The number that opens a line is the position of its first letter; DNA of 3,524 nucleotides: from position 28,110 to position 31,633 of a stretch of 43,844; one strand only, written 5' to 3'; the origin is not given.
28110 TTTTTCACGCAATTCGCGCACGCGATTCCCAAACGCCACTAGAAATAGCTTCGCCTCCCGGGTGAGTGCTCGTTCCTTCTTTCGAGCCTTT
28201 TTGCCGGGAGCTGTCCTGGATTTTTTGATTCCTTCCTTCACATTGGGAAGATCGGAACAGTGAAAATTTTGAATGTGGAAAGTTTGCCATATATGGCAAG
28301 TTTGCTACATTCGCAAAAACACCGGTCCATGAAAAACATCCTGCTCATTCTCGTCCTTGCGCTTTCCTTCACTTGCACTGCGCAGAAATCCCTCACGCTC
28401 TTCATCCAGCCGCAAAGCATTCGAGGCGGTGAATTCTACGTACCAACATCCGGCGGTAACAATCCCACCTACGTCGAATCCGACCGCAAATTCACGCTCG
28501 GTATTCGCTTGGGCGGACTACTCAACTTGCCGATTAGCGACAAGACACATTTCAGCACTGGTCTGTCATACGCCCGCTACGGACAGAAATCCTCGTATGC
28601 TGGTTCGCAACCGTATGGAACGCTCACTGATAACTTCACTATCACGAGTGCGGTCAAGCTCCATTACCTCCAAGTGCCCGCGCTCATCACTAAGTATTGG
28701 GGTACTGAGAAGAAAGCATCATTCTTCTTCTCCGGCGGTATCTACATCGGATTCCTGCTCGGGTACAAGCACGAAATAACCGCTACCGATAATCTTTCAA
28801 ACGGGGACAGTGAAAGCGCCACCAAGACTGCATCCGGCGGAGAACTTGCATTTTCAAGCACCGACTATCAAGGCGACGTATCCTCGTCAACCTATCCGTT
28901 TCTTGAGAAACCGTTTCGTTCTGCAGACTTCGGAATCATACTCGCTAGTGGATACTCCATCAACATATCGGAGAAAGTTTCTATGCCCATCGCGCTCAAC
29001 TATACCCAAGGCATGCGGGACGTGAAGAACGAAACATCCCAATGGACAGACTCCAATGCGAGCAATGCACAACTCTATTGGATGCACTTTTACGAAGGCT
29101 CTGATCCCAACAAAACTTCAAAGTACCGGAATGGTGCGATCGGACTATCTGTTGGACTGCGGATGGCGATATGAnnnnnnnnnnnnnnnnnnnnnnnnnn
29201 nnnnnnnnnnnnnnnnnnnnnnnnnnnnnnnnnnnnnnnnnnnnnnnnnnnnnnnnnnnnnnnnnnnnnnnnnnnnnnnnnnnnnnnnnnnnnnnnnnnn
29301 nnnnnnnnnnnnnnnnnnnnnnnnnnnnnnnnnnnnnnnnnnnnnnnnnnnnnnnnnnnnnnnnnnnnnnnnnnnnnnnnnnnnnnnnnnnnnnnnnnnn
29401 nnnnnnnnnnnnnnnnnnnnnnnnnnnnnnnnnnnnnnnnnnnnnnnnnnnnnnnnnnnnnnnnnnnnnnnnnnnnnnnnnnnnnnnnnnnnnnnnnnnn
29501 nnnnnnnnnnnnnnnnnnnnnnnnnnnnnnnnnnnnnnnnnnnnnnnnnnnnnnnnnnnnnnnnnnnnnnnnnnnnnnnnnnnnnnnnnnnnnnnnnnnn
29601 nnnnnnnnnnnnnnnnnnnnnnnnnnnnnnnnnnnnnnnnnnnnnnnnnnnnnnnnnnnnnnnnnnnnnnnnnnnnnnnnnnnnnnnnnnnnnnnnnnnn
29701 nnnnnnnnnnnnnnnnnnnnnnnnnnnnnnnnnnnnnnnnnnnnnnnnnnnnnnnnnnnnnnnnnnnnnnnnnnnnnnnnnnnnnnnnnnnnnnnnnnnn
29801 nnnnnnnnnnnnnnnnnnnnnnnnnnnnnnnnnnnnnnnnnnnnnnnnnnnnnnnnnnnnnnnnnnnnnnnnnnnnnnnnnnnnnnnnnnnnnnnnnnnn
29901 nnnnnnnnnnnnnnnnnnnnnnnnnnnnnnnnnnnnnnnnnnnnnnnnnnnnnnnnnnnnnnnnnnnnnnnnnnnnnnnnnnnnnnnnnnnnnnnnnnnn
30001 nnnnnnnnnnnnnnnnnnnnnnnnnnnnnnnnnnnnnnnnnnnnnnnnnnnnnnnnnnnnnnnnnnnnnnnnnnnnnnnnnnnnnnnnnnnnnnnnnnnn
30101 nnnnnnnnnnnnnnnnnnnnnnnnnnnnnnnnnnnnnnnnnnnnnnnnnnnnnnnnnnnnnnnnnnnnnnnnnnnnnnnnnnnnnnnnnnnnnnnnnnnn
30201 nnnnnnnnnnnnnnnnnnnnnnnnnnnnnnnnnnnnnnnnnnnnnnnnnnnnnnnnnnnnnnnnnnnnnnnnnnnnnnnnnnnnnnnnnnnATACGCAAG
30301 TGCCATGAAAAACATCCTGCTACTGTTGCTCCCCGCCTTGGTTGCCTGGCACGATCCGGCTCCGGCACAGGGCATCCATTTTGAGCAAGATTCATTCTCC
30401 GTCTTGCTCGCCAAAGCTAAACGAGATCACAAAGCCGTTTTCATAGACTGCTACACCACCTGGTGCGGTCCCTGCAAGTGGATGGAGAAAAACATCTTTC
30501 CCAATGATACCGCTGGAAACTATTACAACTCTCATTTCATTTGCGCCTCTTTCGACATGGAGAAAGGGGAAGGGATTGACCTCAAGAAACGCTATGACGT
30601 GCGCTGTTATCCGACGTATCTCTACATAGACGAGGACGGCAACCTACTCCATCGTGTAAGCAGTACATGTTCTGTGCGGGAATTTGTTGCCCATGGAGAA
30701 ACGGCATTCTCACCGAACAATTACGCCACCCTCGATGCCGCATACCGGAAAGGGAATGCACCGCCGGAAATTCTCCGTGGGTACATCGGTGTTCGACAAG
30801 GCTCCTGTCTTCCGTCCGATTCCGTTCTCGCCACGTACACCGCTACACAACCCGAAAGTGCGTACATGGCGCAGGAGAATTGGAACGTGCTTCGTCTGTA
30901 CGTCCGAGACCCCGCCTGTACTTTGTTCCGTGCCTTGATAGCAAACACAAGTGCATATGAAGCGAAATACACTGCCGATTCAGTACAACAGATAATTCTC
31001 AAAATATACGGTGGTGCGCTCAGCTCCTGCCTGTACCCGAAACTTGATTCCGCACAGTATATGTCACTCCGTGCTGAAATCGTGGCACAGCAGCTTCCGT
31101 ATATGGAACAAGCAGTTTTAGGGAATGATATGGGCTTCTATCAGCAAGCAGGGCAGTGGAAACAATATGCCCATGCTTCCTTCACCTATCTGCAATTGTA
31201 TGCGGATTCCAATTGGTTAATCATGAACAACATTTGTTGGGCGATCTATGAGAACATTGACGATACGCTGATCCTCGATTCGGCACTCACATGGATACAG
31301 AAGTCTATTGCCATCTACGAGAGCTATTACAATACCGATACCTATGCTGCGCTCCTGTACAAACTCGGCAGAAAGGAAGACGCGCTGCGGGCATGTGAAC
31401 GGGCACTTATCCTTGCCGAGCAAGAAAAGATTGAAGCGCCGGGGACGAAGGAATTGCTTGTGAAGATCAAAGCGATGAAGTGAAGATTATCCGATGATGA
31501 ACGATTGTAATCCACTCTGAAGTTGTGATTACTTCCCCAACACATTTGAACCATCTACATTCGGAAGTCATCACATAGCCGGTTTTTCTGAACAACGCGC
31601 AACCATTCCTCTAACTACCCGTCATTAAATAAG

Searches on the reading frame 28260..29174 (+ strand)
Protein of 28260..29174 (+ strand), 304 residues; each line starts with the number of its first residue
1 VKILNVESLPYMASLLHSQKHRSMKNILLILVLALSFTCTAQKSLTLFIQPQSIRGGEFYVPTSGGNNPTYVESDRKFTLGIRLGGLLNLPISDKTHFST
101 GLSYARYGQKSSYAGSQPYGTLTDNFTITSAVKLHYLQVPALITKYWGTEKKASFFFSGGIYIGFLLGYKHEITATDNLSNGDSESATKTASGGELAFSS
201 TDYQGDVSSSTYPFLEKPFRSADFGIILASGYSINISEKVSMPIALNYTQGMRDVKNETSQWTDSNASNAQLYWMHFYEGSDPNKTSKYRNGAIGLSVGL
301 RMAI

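Call 9: search_protein_families(library=pfam, proteins=[window:28260-29174:+], max_evalue=0.01)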
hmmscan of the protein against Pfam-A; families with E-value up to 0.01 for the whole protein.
window:28260-29174:+ (304 aa): 1 family
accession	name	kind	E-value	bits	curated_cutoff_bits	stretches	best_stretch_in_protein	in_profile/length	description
PF13568.12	OMP_b-brl_2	-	1.9e-10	41.5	27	1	72-255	30-173/175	Outer membrane protein beta-barrel domain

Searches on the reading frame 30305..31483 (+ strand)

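Call 9: search_protein_families(library=pfam, proteins=[window:30305-31483:+], max_evalue=0.01)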
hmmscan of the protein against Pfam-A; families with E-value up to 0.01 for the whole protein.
window:30305-31483:+ (392 aa): 7 families
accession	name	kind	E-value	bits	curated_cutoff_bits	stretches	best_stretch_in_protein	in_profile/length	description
PF13899.12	Thioredoxin_7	-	1.3e-09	38.5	27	1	33-109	8-82/83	Thioredoxin-like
PF00085.26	Thioredoxin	-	2.6e-08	34.2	23.5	1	27-114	6-84/103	Thioredoxin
PF13098.12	Thioredoxin_2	-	3.1e-07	31.1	27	1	38-125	1-98/104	Thioredoxin-like domain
PF03190.21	Thioredox_DsbH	-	3.3e-06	27.6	27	1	35-92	30-87/163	Protein of unknown function, DUF255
PF07719.23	TPR_2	-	0.0012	19.2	27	1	347-372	7-32/34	Tetratricopeptide repeat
PF13374.12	TPR_10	-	0.0012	19.2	27.5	0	348-373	9-34/42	Tetratricopeptide repeat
PF00515.34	TPR_1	-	0.0037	17.5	27.8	0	348-371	8-31/34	Tetratricopeptide repeat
